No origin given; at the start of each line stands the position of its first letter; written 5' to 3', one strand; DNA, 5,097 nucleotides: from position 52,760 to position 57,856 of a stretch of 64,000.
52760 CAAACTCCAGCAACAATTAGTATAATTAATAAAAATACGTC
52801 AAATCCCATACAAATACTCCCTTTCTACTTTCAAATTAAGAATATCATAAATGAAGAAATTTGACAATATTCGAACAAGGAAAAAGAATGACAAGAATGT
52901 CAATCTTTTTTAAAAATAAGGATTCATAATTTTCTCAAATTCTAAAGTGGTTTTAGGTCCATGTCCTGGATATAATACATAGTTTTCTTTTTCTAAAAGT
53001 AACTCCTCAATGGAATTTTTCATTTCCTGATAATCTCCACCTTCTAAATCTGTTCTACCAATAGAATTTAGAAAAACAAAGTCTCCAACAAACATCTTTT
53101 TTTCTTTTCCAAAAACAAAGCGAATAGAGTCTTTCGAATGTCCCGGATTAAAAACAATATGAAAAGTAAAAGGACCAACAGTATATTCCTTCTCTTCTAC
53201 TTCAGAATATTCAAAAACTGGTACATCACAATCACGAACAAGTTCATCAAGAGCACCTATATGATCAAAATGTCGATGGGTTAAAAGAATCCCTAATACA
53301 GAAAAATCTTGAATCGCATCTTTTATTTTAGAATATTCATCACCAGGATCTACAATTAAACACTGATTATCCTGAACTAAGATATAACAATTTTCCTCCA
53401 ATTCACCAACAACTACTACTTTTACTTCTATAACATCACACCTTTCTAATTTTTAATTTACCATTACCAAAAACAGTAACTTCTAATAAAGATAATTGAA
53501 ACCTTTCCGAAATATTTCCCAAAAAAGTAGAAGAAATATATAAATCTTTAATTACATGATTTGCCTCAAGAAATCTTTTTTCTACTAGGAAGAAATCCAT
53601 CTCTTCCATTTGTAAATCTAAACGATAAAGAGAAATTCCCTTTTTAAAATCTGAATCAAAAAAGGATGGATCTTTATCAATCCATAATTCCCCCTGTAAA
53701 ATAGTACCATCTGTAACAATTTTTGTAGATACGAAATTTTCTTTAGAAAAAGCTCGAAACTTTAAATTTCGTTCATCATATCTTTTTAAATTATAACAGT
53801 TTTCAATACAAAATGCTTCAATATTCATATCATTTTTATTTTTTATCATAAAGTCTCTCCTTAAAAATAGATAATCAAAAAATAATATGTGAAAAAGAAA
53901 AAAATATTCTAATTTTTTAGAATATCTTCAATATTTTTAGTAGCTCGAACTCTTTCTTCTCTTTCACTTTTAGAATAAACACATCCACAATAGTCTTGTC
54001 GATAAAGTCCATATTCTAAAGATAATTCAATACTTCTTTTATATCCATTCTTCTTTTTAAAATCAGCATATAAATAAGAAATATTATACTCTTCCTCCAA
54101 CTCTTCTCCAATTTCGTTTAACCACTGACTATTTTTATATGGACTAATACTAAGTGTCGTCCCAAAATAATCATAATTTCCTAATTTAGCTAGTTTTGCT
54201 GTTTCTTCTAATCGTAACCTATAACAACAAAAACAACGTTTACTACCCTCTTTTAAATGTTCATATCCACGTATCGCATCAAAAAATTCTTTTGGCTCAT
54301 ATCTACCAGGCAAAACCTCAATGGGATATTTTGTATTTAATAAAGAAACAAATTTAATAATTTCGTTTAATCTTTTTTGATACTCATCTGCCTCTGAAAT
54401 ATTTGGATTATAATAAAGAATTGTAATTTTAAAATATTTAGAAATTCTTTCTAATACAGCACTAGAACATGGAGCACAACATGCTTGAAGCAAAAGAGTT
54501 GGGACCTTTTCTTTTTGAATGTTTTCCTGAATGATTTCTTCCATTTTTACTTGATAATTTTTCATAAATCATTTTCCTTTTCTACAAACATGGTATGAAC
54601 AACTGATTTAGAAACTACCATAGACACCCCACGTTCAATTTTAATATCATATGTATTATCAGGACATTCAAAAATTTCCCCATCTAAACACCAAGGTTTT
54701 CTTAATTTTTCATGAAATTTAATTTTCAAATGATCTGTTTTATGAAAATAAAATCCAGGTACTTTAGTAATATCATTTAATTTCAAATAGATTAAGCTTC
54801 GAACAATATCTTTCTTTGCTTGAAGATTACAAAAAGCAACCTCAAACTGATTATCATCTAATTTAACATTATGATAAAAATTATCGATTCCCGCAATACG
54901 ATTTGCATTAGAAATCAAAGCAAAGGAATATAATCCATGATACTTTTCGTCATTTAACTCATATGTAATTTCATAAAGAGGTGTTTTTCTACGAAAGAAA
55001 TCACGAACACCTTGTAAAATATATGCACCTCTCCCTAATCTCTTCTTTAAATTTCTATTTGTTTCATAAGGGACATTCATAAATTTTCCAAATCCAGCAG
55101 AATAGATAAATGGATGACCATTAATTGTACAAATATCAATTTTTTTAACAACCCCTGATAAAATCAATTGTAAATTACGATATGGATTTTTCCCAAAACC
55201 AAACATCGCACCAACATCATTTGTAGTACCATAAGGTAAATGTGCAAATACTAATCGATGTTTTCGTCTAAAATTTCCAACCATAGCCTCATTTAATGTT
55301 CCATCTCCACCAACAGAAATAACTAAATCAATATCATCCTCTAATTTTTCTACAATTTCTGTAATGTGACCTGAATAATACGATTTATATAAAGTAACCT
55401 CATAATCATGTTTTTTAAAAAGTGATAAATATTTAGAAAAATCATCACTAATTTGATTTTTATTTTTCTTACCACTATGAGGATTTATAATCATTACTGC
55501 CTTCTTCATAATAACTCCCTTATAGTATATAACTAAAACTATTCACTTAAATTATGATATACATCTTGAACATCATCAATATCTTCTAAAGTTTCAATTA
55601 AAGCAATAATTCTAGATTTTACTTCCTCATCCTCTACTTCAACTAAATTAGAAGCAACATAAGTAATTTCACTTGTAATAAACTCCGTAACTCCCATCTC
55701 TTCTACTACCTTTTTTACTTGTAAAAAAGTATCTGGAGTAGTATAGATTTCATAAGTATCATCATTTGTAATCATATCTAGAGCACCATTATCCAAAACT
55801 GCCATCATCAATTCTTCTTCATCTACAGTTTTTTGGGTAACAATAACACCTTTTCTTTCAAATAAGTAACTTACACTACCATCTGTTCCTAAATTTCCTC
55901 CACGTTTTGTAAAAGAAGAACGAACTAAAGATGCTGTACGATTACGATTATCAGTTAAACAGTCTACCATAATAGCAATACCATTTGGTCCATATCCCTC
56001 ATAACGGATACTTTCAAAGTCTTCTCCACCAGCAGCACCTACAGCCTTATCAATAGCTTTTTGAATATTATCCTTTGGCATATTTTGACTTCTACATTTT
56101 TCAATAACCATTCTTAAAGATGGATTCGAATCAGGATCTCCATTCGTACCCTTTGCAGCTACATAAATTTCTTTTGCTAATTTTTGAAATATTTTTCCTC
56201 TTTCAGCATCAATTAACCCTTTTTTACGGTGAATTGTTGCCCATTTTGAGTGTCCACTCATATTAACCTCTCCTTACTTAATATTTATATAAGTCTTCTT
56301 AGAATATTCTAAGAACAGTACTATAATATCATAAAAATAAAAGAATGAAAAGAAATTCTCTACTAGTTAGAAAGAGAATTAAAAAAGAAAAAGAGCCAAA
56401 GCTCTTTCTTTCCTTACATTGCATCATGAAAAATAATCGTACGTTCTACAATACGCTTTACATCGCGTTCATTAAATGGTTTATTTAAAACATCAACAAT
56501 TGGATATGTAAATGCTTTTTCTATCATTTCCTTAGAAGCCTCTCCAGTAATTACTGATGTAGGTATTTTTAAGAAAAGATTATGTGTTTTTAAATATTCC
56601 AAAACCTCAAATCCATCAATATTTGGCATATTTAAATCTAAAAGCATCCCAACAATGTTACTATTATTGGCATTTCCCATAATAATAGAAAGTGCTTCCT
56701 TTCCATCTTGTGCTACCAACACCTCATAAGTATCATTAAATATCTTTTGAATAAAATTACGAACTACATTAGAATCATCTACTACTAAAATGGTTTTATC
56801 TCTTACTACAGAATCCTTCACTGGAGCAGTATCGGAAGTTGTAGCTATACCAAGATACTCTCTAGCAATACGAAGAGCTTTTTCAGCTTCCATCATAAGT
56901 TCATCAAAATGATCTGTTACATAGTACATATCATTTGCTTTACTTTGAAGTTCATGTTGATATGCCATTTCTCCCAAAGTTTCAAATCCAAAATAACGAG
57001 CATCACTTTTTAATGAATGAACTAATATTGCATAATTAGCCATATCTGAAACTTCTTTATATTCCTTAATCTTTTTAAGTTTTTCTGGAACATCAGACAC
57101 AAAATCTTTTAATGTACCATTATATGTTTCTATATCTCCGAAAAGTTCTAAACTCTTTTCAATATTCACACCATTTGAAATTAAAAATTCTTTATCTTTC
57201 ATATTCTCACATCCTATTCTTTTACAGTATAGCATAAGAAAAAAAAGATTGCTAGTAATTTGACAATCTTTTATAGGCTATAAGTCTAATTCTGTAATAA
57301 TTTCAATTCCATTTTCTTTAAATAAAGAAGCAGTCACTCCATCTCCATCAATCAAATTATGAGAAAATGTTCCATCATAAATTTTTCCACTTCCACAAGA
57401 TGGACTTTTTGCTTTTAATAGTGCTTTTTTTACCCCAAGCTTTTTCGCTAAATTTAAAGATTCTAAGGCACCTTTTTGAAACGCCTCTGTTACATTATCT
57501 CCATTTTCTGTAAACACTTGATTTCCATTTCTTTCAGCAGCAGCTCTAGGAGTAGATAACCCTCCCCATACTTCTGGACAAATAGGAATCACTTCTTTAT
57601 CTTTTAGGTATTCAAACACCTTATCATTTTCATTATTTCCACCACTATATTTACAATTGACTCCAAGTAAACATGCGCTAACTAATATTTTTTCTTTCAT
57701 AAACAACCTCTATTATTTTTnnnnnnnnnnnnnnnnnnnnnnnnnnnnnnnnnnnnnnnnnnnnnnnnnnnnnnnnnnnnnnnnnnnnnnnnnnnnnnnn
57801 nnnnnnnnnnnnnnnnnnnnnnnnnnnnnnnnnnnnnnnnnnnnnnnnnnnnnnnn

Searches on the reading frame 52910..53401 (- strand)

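Call 24: search_protein_families(library=pfam, proteins=[window:52910-53401:-], max_evalue=0.001)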
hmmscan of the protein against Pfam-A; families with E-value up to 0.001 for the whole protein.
window:52910-53401:- (163 aa): 2 families
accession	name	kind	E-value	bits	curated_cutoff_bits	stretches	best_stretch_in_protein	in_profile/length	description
PF00753.33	Lactamase_B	-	6.2e-24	85.5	22.7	2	4-69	7-78/196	Metallo-beta-lactamase superfamily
PF12706.13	Lactamase_B_2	-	0.00066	19.8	27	1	35-69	31-67/200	Beta-lactamase superfamily domain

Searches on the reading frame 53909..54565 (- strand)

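Call 24: search_protein_families(library=pfam, proteins=[window:53909-54565:-], max_evalue=0.001)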
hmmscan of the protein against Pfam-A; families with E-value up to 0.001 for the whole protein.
window:53909-54565:- (218 aa): 1 family
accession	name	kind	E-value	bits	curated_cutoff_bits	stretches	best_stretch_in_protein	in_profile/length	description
PF02677.20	QueH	-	8.9e-67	225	23.5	1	24-201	1-175/175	Epoxyqueuosine reductase QueH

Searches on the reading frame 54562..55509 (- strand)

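Call 24: search_protein_families(library=pfam, proteins=[window:54562-55509:-], max_evalue=0.001)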
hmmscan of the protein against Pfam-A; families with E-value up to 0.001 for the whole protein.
window:54562-55509:- (315 aa): 1 family
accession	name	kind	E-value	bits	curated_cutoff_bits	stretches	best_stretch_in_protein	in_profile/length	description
PF00781.29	DAGK_cat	-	8.9e-25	87.1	23.6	1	3-128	1-124/125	Diacylglycerol kinase catalytic domain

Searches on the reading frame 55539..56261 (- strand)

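Call 24: search_protein_families(library=pfam, proteins=[window:55539-56261:-], max_evalue=0.001)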
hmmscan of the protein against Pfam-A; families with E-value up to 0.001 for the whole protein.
window:55539-56261:- (240 aa): 2 families
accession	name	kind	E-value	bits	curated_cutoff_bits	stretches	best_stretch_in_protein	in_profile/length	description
PF01709.26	Transcrip_reg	-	4e-57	192.9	27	1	82-238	1-160/160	TACO1/YebC second and third domain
PF20772.2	TACO1_YebC_N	-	6.7e-30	103.8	36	1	5-75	1-72/73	TACO1/YebC protein N-terminal domain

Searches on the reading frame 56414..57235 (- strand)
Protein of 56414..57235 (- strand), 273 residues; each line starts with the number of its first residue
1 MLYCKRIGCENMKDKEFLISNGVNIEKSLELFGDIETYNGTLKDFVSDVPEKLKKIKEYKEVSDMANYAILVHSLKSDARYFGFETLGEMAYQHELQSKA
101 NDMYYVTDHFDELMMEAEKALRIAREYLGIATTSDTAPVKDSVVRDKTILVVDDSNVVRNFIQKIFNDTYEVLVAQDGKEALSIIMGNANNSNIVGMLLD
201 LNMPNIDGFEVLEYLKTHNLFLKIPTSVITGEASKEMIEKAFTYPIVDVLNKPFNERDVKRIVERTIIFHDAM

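Call 24: search_protein_families(library=pfam, proteins=[window:56414-57235:-], max_evalue=0.001)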
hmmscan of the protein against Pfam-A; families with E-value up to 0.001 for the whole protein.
window:56414-57235:- (273 aa): 2 families
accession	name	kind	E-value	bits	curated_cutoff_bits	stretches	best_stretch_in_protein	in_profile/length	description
PF00072.30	Response_reg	-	1.2e-20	74.2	30.2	1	149-263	1-110/111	Response regulator receiver domain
PF01627.28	Hpt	-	6.9e-06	26.7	24.6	1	42-100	3-65/84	Hpt domain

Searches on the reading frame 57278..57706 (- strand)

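Call 24: search_protein_families(library=pfam, proteins=[window:57278-57706:-], max_evalue=0.001)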
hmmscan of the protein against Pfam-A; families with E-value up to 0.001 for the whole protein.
window:57278-57706:- (142 aa): 1 family
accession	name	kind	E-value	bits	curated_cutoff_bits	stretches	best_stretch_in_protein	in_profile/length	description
PF04463.17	2-thiour_desulf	-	9.8e-45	152.5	34.7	1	7-139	1-139/141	2-thiouracil desulfurase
